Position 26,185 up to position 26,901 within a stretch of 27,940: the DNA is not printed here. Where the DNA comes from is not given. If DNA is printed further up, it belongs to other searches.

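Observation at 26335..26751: Self-contained AT-rich moron between ogr and attR encoding a secreted 138-aa protein of unknown function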

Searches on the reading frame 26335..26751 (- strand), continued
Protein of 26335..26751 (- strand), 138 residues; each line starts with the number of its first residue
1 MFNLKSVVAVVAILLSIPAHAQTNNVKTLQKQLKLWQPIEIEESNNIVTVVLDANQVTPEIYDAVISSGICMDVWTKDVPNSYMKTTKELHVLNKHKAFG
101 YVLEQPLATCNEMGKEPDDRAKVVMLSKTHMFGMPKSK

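Call 42: predict_structure(alignment_id=A4)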
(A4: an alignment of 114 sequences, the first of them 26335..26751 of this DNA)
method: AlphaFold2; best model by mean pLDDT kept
length: 138 residues; sequences in the alignment: 114
mean_pLDDT: 90.9   pTM: 0.80
mean pLDDT of the five models: 90.9, 90.6, 90.5, 90.3, 89.6
residues with pLDDT >= 90: 109; 70-90: 7; 50-70: 22; < 50: 0
segments of 3 or more residues with pLDDT < 50: none
pLDDT, mean of each block of 10 residues (from residue 1): 60 66 91 96 97 98 98 96 97 98 98 97 97 82
secondary structure, 60 per line:
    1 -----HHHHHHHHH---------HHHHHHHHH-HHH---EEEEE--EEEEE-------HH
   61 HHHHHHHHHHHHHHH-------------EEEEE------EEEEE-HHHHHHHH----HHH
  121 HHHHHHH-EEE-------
elements in order: H6-14 H24-32 E40-44 E47-51 H59-75 E89-93 E100-104 H106-113 H118-127 E129-131

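Call 50: find_related_loci(query=A2, collection=viral_contigs, flank=4000)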
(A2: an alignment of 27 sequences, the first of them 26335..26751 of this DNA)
Query A2 (138 aa) in viral_contigs; peptide patterns used: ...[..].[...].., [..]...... (x = any residue, [..] = any of these).
80 stretches matched a pattern; 46 encode a relative of the query (tblastn E <= 1e-3); 46 distinct loci.
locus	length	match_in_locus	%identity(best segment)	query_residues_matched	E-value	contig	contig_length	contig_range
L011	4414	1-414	93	1-138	2e-87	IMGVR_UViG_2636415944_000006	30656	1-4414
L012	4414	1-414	93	1-138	2e-87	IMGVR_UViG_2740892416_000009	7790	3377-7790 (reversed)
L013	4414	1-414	91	1-138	7e-87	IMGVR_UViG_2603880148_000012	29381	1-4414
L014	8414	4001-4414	93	1-138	5e-87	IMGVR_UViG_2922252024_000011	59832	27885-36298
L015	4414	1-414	93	1-138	7e-87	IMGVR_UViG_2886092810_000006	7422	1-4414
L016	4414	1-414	92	1-138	1e-86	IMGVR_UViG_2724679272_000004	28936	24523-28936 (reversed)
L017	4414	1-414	91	1-138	5e-86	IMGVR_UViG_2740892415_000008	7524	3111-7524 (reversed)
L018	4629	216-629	91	1-138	1e-85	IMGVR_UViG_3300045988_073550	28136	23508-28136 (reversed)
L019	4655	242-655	86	1-138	2e-81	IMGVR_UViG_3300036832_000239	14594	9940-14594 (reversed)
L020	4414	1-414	87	1-138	6e-81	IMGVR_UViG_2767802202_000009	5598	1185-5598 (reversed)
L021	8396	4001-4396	83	1-132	9e-76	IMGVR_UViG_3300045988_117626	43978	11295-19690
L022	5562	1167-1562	77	1-132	7e-70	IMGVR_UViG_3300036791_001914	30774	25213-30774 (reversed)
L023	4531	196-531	67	21-132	3e-53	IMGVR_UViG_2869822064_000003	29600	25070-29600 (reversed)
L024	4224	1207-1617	60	1-132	8e-53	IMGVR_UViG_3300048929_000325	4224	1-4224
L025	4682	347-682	68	21-132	7e-53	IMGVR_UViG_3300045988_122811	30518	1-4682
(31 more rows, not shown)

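Call 57: search_protein_families(library=pfam, alignment_id=A4, max_evalue=0.01)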
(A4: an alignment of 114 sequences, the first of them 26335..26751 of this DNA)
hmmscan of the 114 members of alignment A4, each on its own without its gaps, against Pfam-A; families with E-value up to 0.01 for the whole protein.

A. member 1, window:26335-26751:- (138 aa): 0 families

B. families by the number of members that match (of 114 scanned): 2 families
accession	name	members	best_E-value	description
PF02225.27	PA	1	0.0069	PA domain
PF16329.10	Pestivirus_E2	1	0.0088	Pestivirus envelope glycoprotein E2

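Call 59: fold_search(model_id=the predicted structure, library=viral)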
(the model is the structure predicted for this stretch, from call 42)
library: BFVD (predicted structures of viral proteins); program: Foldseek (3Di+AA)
matches with E <= 10: 432; with E <= 0.001: 2
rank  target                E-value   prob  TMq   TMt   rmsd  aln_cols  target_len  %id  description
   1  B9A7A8                2.8e-14  1.00  0.84  0.69   2.2       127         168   42  Uncharacterized protein (Fragment) [Serratia phage KSP20]
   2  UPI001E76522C         2.0e-06  1.00  0.65  0.70   4.5       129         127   18  (no name look-up for this kind of identifier)
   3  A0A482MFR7            7.7e-03  1.00  0.45  0.79   2.3        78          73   26  Uncharacterized protein [Klebsiella phage ST15-OXA48phi14.1]
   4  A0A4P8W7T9            1.1e-01  0.72  0.33  0.38   3.5        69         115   14  (no name in the UniProt tables at hand)
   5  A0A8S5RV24            1.3e-01  0.41  0.32  0.33   9.7       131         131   14  (no name in the UniProt tables at hand)
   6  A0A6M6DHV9            1.3e-01  0.35  0.31  0.13   8.8       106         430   11  (no name in the UniProt tables at hand)
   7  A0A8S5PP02            1.5e-01  0.60  0.33  0.09   6.0       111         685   12  Uncharacterized protein [Myoviridae sp. ctwwN25]
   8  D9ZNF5                3.1e-01  0.18  0.27  0.27   7.4       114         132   14  (no name in the UniProt tables at hand)
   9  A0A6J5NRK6            3.3e-01  0.04  0.16  0.14  18.7       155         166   11  Uncharacterized protein [uncultured Caudovirales phage]
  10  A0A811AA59            3.5e-01  0.10  0.23  0.21  15.4       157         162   13  (no name in the UniProt tables at hand)
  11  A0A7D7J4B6            3.5e-01  0.07  0.20  0.04  14.7       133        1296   11  RNA-directed RNA polymerase L (Fragment) [Lepidopteran phenui-related virus OKIAV262]
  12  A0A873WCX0            3.7e-01  0.35  0.29  0.42   4.4        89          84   15  (no name in the UniProt tables at hand)
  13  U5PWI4                3.7e-01  0.25  0.31  0.28  12.8       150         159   13  Uncharacterized protein [Bacillus phage Blastoid]
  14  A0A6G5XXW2            3.7e-01  0.20  0.27  0.21  14.8       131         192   13  (no name in the UniProt tables at hand)
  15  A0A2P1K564            3.7e-01  0.15  0.23  0.08   9.7        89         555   12  Non-structural protein NS1 [Ninarumi virus]
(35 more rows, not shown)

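Call 70: search_protein_families(library=pfam, proteins=[L004:8792-9718:+, L004:9888-10721:+, L004:10829-11110:+, L006:8408-8731:+, L006:8764-9180:+], max_evalue=0.01)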
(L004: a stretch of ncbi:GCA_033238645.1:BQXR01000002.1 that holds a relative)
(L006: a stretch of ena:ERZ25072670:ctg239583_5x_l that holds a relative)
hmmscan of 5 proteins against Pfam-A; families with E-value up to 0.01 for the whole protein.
L004:8792-9718:+ (308 aa): 0 families

L004:9888-10721:+ (277 aa): 2 families
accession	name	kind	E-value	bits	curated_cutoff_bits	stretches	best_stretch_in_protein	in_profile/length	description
PF08238.18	Sel1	-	1.6e-41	139.6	30.7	5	127-160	1-34/36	Sel1 repeat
PF13432.12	TPR_16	-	0.005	17.7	32.7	0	150-198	19-62/65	Tetratricopeptide repeat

L004:10829-11110:+ (93 aa): 0 families

L006:8408-8731:+ (107 aa): 0 families

L006:8764-9180:+ (138 aa): 0 families

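Call 77: list_cluster_members(proteins=[window:26335-26751:-, P0001])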
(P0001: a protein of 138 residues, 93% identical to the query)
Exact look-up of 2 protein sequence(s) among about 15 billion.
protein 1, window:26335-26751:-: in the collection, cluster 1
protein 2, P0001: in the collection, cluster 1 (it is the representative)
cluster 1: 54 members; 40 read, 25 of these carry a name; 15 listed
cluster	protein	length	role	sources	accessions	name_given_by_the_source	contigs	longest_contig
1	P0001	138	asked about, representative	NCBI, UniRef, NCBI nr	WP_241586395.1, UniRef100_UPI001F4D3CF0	hypothetical protein [Rosenbergiella epipactidis] | hypothetical protein n=1 Tax=Rosenbergiella epipactidis TaxID=1544694 RepID=UPI001F4D3CF0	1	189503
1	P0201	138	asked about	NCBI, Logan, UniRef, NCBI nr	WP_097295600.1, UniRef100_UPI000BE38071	hypothetical protein [Escherichia coli] | hypothetical protein n=1 Tax=Escherichia coli TaxID=562 RepID=UPI000BE38071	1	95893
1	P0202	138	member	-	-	hypothetical protein LMF20_004030 [Salmonella enterica] | Uncharacterized protein n=8 Tax=Enterobacteriaceae TaxID=543 RepID=A0A5U9LP48_SALET | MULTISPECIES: hypothetical protein [Enterobacteriaceae]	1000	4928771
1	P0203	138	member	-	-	hypothetical protein P7T24_001577 [Salmonella enterica subsp. enterica serovar Muenster] | Uncharacterized protein n=3 Tax=Enterobacterales TaxID=91347 RepID=A0A737XVG4_SALTM | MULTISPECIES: hypothetical protein [Enterobacterales]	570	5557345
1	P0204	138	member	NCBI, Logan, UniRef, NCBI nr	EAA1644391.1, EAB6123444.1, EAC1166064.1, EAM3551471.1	hypothetical protein DPY64_06915 [Salmonella enterica subsp. enterica serovar Newport] | Uncharacterized protein n=2 Tax=Enterobacteriaceae TaxID=543 RepID=A0A761MFL5_SALER | hypothetical protein [Salmonella enterica]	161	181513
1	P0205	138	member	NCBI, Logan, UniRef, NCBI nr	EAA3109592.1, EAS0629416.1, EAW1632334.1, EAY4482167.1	hypothetical protein D5Q48_05340 [Salmonella enterica subsp. enterica serovar Larochelle] | hypothetical protein n=1 Tax=Salmonella enterica TaxID=28901 RepID=UPI00076BA5F7 | hypothetical protein [Salmonella enterica]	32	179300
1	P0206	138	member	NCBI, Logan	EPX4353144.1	hypothetical protein ACW0PU_003277 [Escherichia coli]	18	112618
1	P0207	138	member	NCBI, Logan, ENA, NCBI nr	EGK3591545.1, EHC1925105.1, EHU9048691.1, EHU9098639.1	hypothetical protein KZT15_001061 [Escherichia coli] | hypothetical protein [Escherichia coli]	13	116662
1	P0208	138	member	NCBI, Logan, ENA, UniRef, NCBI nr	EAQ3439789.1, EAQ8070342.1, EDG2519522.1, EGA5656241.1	hypothetical protein PEY55_14065 [Citrobacter portucalensis] | Uncharacterized protein n=1 Tax=Citrobacter portucalensis TaxID=1639133 ... | hypothetical protein [Citrobacter portucalensis]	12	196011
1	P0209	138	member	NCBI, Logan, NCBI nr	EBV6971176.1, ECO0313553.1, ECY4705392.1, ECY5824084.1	hypothetical protein XG19_003770 [Salmonella enterica subsp. enterica serovar Gaminara] | hypothetical protein [Salmonella enterica subsp. enterica serovar Gaminara]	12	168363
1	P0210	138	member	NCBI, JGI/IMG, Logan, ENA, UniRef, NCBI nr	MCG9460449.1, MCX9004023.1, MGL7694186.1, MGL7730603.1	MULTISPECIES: hypothetical protein [Enterobacteriaceae] | hypothetical protein | Uncharacterized protein n=1 Tax=Citrobacter portucalensis TaxID=1639133 ...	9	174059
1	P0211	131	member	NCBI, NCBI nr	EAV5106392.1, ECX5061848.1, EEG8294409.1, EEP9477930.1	hypothetical protein E4W68_15705 [Salmonella enterica] | hypothetical protein [Salmonella enterica]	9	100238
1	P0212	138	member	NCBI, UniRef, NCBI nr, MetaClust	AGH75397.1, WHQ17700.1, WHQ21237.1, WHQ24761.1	hypothetical protein ETAC_16380 [Edwardsiella piscicida C07-087] | hypothetical protein n=1 Tax=Edwardsiella TaxID=635 RepID=UPI0002C151F3 | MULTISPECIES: hypothetical protein [Edwardsiella]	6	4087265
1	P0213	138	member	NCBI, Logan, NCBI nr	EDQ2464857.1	hypothetical protein QG32_002341 [Salmonella enterica subsp. enterica] | hypothetical protein [Salmonella enterica subsp. enterica serovar Bovismorbificans]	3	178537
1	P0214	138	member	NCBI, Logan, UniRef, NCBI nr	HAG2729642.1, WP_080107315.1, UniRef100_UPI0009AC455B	hypothetical protein [Salmonella enterica] | hypothetical protein n=1 Tax=Salmonella enterica TaxID=28901 RepID=UPI0009AC455B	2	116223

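Call 79: search_protein_families(library=ncbifam, alignment_id=A4, max_evalue=0.01)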
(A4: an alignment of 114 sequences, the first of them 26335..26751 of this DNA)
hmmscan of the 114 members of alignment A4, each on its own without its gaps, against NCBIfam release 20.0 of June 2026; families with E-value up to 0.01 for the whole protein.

A. member 1, window:26335-26751:- (138 aa): 0 families

B. families by the number of members that match (of 114 scanned): 3 families
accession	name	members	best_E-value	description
TIGR02857.1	CydD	1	0.004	thiol reductant ABC exporter subunit CydD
TIGR03548.1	mutarot_permut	1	0.0058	cyclically-permuted mutarotase family protein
TIGR02237.1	recomb_radB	1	0.0067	DNA repair and recombination protein RadB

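Call 80: search_protein_families(library=phrogs, alignment_id=A4, max_evalue=0.001)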
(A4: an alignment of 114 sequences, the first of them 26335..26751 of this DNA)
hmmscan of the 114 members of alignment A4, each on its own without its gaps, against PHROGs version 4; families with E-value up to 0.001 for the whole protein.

A. member 1, window:26335-26751:- (138 aa): 1 family
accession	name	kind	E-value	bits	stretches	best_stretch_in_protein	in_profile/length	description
phrog_3807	-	unknown function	1e-62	211.2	1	1-134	1-134/135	-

B. families by the number of members that match (of 114 scanned): 1 family
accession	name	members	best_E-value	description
phrog_3807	-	114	1e-62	-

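Call 92: search_protein_families(library=phrogs, proteins=[L004:8792-9718:+], max_evalue=0.001)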
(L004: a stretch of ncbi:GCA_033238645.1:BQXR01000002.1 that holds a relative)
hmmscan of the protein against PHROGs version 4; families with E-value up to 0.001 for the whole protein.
L004:8792-9718:+ (308 aa): 0 families

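Call 100: list_cluster_members(proteins=[P0046, P0050, P0054, P0063, P0074, P0080, P0088, P0095, P0113, P0150])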
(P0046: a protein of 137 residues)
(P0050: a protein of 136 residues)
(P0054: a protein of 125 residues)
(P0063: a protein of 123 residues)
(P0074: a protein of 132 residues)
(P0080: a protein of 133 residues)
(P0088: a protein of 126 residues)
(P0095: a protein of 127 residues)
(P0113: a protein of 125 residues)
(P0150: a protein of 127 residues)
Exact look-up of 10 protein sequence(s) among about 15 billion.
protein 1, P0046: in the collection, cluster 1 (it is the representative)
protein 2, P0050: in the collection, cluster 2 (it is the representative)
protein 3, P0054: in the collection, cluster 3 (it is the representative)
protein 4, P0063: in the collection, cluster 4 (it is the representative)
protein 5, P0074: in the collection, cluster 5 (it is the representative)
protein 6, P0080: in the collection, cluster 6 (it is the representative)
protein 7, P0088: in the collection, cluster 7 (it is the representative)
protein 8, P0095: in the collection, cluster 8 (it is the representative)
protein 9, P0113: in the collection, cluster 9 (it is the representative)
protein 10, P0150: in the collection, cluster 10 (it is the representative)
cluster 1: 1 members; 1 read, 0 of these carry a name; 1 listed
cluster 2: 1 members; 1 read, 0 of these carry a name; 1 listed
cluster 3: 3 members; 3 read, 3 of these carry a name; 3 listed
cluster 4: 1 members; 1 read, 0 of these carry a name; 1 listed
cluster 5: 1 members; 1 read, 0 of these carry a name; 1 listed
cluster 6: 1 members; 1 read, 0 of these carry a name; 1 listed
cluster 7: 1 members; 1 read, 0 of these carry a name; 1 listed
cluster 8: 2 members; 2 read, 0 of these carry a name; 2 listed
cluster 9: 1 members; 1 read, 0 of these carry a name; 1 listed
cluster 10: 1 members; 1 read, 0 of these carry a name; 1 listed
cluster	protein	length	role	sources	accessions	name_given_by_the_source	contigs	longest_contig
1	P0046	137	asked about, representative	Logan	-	-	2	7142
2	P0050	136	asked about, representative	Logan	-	-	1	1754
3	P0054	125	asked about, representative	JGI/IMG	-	hypothetical protein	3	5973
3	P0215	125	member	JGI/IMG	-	hypothetical protein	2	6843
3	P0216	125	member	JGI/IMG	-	hypothetical protein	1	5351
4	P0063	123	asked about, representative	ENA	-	-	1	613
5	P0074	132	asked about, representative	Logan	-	-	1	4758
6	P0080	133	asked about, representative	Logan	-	-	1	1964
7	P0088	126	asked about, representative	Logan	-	-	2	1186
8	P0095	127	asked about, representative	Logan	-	-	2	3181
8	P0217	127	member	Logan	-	-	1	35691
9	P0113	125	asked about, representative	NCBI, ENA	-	-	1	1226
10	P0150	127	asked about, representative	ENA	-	-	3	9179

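Call 101: find_related_loci(query=P0095, collection=viral_contigs, flank=5000)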
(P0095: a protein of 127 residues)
Query P0095 (127 aa) in viral_contigs; peptide patterns used: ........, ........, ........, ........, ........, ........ (x = any residue, [..] = any of these).
8 stretches matched a pattern; 3 encode a relative of the query (tblastn E <= 1e-3); 3 distinct loci.
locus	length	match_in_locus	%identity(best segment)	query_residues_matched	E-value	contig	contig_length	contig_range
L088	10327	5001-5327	73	19-127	8e-56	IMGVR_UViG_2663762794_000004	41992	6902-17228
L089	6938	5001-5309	73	25-127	4e-51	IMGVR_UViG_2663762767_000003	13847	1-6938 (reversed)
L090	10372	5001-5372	65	1-127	1e-49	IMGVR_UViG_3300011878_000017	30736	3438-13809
